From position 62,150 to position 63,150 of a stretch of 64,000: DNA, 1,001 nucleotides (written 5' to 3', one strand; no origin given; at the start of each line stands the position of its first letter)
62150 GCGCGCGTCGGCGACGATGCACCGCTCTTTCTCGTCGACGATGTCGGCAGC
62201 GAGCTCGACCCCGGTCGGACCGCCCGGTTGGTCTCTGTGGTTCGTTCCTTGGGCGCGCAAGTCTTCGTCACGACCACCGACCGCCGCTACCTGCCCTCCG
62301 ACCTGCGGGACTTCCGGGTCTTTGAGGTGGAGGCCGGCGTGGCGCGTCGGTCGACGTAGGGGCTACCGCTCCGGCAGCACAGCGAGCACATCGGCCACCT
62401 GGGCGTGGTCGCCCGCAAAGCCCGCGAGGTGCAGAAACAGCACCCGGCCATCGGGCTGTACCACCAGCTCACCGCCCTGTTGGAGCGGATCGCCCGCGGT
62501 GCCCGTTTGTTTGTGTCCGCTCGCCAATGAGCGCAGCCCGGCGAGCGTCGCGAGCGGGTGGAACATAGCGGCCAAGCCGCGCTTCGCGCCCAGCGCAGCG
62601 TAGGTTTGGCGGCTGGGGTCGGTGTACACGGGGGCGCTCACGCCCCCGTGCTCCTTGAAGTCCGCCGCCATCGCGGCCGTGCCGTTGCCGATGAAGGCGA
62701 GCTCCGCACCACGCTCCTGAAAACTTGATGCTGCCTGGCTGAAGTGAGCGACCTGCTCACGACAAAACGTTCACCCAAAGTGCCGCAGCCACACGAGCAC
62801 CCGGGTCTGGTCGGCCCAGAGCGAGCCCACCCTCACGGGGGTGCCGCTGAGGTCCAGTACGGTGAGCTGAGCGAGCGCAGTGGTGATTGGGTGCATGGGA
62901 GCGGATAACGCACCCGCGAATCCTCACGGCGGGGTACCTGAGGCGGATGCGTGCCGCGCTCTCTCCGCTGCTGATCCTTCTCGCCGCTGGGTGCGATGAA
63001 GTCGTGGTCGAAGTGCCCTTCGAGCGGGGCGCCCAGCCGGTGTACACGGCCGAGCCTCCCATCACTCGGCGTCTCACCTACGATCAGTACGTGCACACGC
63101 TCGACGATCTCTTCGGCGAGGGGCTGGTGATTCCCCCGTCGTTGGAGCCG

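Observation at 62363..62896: Hidden selenoprotein: Prx-like/AhpC-TSA_2 gene with UGA at the redox Cys position and an fdhF-like SECIS hairpin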

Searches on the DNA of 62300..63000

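Call 35: search_rna_families(source=window, start=62300, end=63000, threshold=evalue, max_evalue=10)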
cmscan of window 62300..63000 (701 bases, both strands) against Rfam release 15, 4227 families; matches with E-value up to 10: 2.
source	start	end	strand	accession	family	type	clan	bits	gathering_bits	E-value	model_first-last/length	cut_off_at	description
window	62685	62722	+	RF01151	snoU82P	Gene; snRNA; snoRNA; CD-box;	-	14.4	42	0.44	1-55/55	no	Small nucleolar RNA U82P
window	62446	62514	+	RF02784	SorX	Gene; sRNA;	-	14.3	46.6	1.5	1-73/73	no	Singlet oxygen resistance RNA X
